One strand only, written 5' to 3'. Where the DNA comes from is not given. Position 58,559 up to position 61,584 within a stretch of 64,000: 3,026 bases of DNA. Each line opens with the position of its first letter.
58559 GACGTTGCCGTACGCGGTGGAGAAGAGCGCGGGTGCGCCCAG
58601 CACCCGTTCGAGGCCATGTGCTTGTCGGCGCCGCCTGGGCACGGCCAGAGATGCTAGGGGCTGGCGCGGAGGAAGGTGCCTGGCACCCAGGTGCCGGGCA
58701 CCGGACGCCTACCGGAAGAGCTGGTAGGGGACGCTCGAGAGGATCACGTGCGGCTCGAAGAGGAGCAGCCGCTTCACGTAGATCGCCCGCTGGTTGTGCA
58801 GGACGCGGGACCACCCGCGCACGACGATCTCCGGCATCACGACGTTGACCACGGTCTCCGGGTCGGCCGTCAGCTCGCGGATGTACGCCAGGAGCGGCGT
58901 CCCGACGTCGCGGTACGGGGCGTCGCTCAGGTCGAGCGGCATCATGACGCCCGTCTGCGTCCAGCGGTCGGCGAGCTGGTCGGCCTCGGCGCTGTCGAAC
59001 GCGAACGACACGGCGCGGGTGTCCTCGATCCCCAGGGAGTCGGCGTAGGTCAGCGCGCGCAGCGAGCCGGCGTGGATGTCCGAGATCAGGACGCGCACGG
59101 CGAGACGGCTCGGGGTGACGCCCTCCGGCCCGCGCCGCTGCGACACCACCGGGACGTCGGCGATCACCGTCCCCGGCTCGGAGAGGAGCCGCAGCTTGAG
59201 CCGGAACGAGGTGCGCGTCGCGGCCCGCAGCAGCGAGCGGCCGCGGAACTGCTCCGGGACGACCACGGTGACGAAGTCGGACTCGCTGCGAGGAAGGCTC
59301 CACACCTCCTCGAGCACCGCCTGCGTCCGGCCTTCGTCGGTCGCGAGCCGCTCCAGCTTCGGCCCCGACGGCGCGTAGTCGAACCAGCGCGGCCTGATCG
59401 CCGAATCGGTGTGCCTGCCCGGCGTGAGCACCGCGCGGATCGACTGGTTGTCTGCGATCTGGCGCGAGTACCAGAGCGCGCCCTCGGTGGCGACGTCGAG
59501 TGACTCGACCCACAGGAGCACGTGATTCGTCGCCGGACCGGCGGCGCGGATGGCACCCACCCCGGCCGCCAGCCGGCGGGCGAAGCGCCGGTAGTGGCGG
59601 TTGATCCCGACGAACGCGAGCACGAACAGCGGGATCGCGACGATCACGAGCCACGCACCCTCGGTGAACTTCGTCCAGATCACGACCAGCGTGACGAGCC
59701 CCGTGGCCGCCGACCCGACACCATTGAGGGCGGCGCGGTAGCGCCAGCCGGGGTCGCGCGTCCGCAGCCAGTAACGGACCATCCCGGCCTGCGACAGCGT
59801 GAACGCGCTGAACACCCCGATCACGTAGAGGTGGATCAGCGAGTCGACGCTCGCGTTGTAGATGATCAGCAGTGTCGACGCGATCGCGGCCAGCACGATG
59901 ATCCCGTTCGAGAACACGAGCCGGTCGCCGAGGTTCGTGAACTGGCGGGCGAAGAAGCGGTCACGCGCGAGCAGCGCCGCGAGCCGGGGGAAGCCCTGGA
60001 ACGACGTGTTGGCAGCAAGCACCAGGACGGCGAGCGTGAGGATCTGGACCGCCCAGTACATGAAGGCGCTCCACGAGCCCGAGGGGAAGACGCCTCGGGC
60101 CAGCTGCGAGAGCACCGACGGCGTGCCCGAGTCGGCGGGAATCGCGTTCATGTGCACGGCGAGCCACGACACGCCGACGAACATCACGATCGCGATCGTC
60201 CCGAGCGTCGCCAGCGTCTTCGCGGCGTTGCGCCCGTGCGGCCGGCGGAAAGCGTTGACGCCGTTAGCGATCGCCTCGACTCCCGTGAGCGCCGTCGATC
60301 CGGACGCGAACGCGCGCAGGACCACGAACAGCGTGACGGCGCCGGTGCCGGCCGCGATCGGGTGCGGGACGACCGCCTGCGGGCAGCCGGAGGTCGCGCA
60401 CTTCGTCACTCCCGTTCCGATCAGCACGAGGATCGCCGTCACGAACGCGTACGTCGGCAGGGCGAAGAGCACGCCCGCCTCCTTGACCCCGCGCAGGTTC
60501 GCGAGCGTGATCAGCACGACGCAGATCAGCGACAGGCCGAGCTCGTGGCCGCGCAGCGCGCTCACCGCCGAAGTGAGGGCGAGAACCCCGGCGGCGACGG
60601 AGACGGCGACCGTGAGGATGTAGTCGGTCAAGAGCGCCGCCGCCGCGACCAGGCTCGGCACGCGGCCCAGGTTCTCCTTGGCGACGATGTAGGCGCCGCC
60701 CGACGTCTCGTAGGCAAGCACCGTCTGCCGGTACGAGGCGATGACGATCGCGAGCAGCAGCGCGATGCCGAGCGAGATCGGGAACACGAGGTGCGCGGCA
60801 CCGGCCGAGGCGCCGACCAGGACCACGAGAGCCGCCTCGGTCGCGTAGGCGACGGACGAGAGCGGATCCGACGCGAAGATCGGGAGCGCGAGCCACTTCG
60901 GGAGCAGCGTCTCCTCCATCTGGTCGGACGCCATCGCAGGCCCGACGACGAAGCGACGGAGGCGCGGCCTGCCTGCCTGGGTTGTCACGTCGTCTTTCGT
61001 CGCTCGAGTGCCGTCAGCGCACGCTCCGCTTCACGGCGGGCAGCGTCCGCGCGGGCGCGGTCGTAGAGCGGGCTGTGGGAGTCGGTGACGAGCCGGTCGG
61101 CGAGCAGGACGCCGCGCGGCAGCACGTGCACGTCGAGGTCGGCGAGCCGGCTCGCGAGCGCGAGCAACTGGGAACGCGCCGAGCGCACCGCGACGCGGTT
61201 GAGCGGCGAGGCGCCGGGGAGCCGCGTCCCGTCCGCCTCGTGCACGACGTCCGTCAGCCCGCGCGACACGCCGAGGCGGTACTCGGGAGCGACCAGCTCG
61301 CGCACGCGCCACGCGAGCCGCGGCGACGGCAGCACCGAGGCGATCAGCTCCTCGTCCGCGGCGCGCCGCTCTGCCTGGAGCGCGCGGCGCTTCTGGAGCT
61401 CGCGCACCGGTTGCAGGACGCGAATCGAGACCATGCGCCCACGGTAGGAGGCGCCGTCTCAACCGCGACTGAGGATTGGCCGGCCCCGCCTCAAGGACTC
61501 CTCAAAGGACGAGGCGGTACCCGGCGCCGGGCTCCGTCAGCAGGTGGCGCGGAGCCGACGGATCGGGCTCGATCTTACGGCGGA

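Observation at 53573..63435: Potassium-homeostasis supercluster: truncated KdpD plus KdpE sit upstream of a KimA-like symporter, APC-USP permeases and TrkA proteins, with no kdpFABC or trkH in the window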

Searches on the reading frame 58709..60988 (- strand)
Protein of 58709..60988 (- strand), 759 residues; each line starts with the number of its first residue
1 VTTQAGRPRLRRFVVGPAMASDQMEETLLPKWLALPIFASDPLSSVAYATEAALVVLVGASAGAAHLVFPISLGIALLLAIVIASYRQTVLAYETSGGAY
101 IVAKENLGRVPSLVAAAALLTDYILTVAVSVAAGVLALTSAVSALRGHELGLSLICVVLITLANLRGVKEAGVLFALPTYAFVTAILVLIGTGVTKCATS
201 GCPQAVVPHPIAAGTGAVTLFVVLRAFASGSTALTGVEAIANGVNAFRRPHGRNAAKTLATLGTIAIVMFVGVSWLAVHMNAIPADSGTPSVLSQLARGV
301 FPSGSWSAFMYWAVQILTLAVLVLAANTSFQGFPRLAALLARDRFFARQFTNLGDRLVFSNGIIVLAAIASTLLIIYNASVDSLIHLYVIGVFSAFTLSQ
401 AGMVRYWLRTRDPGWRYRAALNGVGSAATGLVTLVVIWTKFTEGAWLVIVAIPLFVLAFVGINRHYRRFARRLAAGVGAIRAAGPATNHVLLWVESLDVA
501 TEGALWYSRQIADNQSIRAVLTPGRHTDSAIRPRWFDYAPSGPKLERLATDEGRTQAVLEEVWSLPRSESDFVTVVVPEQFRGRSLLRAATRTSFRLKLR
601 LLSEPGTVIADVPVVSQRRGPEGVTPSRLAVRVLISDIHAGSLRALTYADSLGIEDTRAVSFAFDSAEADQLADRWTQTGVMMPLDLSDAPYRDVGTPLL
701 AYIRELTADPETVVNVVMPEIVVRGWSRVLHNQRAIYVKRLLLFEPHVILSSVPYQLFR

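Call 4: search_protein_families(library=pfam, proteins=[window:58709-60988:-], max_evalue=0.01)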
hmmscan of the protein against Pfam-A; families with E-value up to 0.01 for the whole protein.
window:58709-60988:- (759 aa): 1 family
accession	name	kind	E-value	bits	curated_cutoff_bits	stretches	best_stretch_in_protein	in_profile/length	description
PF13520.12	AA_permease_2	-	2.3e-25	89.8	27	1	41-441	13-410/427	Amino acid permease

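Call 5: search_protein_families(library=ncbifam, proteins=[window:58709-60988:-], max_evalue=0.01)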
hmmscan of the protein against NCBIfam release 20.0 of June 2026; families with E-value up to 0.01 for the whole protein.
window:58709-60988:- (759 aa): 0 families

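Call 6: search_solved_structures(query=window:58709-60988:-, max_evalue=0.01, show_alignments=1)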
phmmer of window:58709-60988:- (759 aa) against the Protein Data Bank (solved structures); distinct sequences matched with E-value up to 0.01: 1.
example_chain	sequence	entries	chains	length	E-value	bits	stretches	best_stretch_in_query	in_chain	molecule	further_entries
6s3k_B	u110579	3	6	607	4.1e-111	375.9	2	10-473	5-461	APC family permease | Potassium transporter KimA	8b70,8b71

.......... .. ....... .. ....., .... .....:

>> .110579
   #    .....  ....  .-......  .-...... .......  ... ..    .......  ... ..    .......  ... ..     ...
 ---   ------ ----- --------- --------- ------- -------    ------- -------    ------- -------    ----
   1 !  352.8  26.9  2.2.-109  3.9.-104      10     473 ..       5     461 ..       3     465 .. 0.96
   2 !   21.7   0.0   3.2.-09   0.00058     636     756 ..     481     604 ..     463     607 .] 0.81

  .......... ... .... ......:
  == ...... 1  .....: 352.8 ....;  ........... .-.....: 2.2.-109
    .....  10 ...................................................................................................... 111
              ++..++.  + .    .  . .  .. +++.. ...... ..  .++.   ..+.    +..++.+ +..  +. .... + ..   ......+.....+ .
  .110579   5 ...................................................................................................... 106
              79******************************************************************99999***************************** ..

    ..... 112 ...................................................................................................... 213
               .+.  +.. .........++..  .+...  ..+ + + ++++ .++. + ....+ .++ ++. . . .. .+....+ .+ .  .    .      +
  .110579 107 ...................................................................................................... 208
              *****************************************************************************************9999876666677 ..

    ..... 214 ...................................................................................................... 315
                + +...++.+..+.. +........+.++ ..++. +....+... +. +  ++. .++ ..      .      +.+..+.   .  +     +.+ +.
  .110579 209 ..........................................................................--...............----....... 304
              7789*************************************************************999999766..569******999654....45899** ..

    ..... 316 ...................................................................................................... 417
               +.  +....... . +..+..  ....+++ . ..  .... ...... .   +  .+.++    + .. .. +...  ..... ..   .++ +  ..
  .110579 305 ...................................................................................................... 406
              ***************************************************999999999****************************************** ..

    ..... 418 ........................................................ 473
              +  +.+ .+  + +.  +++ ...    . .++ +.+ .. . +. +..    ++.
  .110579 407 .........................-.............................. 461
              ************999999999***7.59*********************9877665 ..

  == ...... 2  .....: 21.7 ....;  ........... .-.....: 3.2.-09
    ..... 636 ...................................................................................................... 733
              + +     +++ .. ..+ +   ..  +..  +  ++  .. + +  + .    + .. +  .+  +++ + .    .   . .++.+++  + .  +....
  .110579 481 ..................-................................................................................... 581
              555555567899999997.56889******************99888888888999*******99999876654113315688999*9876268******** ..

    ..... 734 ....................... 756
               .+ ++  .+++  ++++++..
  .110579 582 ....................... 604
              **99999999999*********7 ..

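Call 8: find_encoding_contigs(protein=window:58709-60988:-, flank=10000, max_places=6)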
Protein window:58709-60988:- (759 aa): no gene with exactly this product is on record in the collection.

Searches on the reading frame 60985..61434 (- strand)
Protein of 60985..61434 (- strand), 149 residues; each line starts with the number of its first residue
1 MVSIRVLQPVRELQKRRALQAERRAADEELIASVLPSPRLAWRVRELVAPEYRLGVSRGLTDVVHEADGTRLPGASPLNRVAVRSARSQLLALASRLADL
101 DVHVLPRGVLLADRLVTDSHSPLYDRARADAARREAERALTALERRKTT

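Call 4: search_protein_families(library=pfam, proteins=[window:60985-61434:-], max_evalue=0.01)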
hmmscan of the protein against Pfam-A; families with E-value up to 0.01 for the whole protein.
window:60985-61434:- (149 aa): 0 families

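Call 5: search_protein_families(library=ncbifam, proteins=[window:60985-61434:-], max_evalue=0.01)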
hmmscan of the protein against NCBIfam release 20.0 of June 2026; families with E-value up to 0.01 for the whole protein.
window:60985-61434:- (149 aa): 0 families

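Call 70: search_solved_structures(query=A2, max_evalue=1)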
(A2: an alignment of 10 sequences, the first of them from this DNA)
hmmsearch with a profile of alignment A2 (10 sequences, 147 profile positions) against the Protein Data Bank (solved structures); distinct sequences matched with E-value up to 1: 0.

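Call 71: search_protein_families(library=pfam, alignment_id=A2, max_evalue=1)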
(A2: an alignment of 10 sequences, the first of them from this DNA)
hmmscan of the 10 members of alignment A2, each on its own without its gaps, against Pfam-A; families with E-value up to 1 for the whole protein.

A. member 1, seq(149 aa): 0 families

B. families by the number of members that match (of 10 scanned): 2 families
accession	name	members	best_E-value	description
PF10074.15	RovC_DNA-bd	1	0.19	T6SS, Transcription factor, DNA binding domain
PF18181.6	SLATT_1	1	0.25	SMODS and SLOG-associating 2TM effector domain 1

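Call 83: find_homologous_proteins(query=window:60985-61434:-, max_evalue=0.001)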
Query window:60985-61434:- (149 aa): 436 proteins with E <= 0.001 among 2411 candidates; the best 120 are listed.
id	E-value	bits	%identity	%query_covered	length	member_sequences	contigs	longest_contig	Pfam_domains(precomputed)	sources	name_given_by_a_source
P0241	4.6e-78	278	96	100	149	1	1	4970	-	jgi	jgi:hypothetical protein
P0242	2.8e-77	275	93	100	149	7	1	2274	-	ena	-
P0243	3.5e-75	268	91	100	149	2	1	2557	-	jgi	jgi:hypothetical protein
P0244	2.6e-73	262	89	100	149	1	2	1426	-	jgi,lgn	jgi:hypothetical protein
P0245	1.2e-72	260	87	100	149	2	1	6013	-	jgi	jgi:hypothetical protein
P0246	4.6e-72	258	87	100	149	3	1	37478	-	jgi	jgi:hypothetical protein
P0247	5.1e-72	258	87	100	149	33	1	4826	-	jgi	jgi:hypothetical protein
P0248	1.0e-71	257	88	99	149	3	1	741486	-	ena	-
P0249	1.2e-71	257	88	100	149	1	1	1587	-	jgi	jgi:hypothetical protein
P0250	2.5e-71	256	88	100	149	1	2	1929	-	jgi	jgi:hypothetical protein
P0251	2.7e-71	256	88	100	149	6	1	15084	-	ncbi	-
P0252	4.7e-71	255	88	100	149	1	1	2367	-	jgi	jgi:hypothetical protein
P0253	4.8e-71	255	85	100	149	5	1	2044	-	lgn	-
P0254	6.4e-71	255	87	100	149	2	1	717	-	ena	-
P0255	1.2e-68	247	87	99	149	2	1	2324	-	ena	-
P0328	4.8e-33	132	56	91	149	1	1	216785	-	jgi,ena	-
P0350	3.0e-32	129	52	96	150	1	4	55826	-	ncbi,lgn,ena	-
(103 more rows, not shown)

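Call 90: predict_structure(alignment_id=A3)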
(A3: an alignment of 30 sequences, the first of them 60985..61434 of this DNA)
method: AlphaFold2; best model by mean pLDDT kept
length: 149 residues; sequences in the alignment: 30
mean_pLDDT: 88.3   pTM: 0.81
mean pLDDT of the five models: 88.3, 87.4, 72.5, 64.6, 61.4
residues with pLDDT >= 90: 99; 70-90: 36; 50-70: 11; < 50: 3
segments of 3 or more residues with pLDDT < 50: none
pLDDT, mean of each block of 10 residues (from residue 1): 65 88 91 82 94 98 92 78 96 97 93 95 90 96 69
secondary structure, 60 per line:
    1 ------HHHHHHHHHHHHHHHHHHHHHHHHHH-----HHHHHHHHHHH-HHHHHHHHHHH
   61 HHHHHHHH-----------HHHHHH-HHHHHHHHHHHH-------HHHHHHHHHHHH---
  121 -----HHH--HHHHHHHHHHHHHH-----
elements in order: H7-32 H38-48 H50-68 H80-85 H87-98 H106-117 H131-144

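Call 93: fold_search(model_id=the predicted structure, library=pdb)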
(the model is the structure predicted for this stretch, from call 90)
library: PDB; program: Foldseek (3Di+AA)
matches with E <= 10: 61; with E <= 0.001: 0
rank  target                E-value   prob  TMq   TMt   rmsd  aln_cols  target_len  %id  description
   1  2raj                  6.5e-01  0.13  0.20  0.11  30.4       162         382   18  SO4 bound PX-BAR membrane remodeling unit of Sorting Nexin 9 (released 2007-12-11)
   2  9div_B                1.1e+00  0.10  0.20  0.21  15.6       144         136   21  The crystal structure of de novo designed ChuA binding protein C8 (released 2025-05-21)
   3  9div_A                1.3e+00  0.08  0.20  0.21  15.9       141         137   20  The crystal structure of de novo designed ChuA binding protein C8 (released 2025-05-21)
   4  9div_E                1.3e+00  0.06  0.16  0.18  16.4       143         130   19  The crystal structure of de novo designed ChuA binding protein C8 (released 2025-05-21)
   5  2rai_A                1.4e+00  0.08  0.21  0.11  30.4       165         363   17  The PX-BAR membrane remodeling unit of Sorting Nexin 9 (released 2007-12-11)
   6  4akv_A                1.8e+00  0.06  0.19  0.12  26.8       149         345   16  Crystal structure of human sorting nexin 33 (SNX33) (released 2012-08-01)
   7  9div_H                2.7e+00  0.03  0.14  0.16  15.3       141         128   19  The crystal structure of de novo designed ChuA binding protein C8 (released 2025-05-21)
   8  6qvm_A                2.9e+00  0.10  0.22  0.08   6.9        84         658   15  Undecaheme cytochrome from S-layer of Carboxydothermus ferrireducens (released 2020-03-25)
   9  1x8z_C                3.3e+00  0.10  0.25  0.25   9.1       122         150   16  Crystal structure of a pectin methylesterase inhibitor from Arabidopsis thaliana (released 2004-12-28)
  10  2rai_B                3.5e+00  0.04  0.21  0.11  30.1       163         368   13  The PX-BAR membrane remodeling unit of Sorting Nexin 9 (released 2007-12-11)
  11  7t03_MODEL_1_A        4.1e+00  0.04  0.18  0.23  11.6       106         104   14  NMR structure of a designed cold unfolding four helix bundle (released 2022-03-02)
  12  5l0j_B                4.1e+00  0.03  0.18  0.17  15.9       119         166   14  Human vinculin R903Q, D907R, R910T mutant(residues 891-1066) (released 2016-08-31)
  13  5x56_B                4.3e+00  0.08  0.23  0.30   9.9       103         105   14  Crystal structure of PSB27 from Arabidopsis thaliana (released 2017-12-27)
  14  4akv_B                4.3e+00  0.05  0.19  0.12  19.2       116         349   14  Crystal structure of human sorting nexin 33 (SNX33) (released 2012-08-01)
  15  6z0c_B                4.5e+00  0.08  0.28  0.22  17.0       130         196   15  Structure of in silico modelled artificial Maquette-3 protein (released 2021-03-17)
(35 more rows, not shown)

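Call 101: find_encoding_contigs(protein=P0328, flank=8000, max_places=1)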
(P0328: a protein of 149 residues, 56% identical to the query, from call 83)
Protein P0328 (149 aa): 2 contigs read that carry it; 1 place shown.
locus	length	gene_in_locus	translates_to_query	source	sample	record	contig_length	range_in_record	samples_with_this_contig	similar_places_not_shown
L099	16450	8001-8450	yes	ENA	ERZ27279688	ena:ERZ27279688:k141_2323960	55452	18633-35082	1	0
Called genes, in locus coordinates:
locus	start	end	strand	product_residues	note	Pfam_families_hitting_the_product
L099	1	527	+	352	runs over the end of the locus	-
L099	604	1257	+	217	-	PF06971:Put_DNA-bind_N, PF02629:CoA_binding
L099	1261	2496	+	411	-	PF13439:Glyco_transf_4, PF13579:Glyco_trans_4_4, PF20706:GT4-conflict, PF00534:Glycos_transf_1, PF13692:Glyco_trans_1_4, PF13524:Glyco_trans_1_2 (weak)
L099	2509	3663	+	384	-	PF04107:GCS2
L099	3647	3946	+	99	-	-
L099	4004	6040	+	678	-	PF03030:H_PPase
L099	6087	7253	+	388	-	PF13493:DUF4118, PF00512:HisKA, PF02518:HATPase_c (weak)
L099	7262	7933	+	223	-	PF00072:Response_reg, PF00486:Trans_reg_C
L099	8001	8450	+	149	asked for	-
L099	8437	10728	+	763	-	PF13520:AA_permease_2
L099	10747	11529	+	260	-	-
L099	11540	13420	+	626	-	PF13520:AA_permease_2, PF00324:AA_permease, PF00582:Usp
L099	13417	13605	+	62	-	-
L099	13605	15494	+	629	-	PF00324:AA_permease, PF13520:AA_permease_2, PF00582:Usp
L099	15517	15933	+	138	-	PF01266:DAO (weak), PF02254:TrkA_N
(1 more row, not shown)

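Call 102: find_encoding_contigs(protein=P0350, flank=8000, max_places=1)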
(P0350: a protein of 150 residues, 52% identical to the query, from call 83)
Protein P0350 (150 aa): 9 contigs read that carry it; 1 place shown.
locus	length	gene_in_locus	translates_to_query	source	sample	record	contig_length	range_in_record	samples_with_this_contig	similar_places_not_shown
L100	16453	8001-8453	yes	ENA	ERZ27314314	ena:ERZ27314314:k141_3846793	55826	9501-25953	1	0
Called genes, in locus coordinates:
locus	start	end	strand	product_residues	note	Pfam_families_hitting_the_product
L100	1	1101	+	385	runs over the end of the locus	PF04107:GCS2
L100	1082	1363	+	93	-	-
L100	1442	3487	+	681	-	PF03030:H_PPase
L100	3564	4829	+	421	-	PF03448:MgtE_N, PF00571:CBS (weak)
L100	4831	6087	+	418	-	PF01566:Nramp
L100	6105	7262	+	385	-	PF13493:DUF4118, PF00512:HisKA, PF02518:HATPase_c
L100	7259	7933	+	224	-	PF00072:Response_reg, PF00486:Trans_reg_C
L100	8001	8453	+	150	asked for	-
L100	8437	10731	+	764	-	PF13520:AA_permease_2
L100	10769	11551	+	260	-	-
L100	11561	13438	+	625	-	PF13520:AA_permease_2, PF00324:AA_permease, PF00582:Usp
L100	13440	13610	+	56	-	-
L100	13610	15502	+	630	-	PF00324:AA_permease, PF13520:AA_permease_2, PF00582:Usp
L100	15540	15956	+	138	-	PF01266:DAO (faint), PF02254:TrkA_N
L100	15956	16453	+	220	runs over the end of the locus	PF02254:TrkA_N, PF13241:NAD_binding_7 (weak), PF02080:TrkA_C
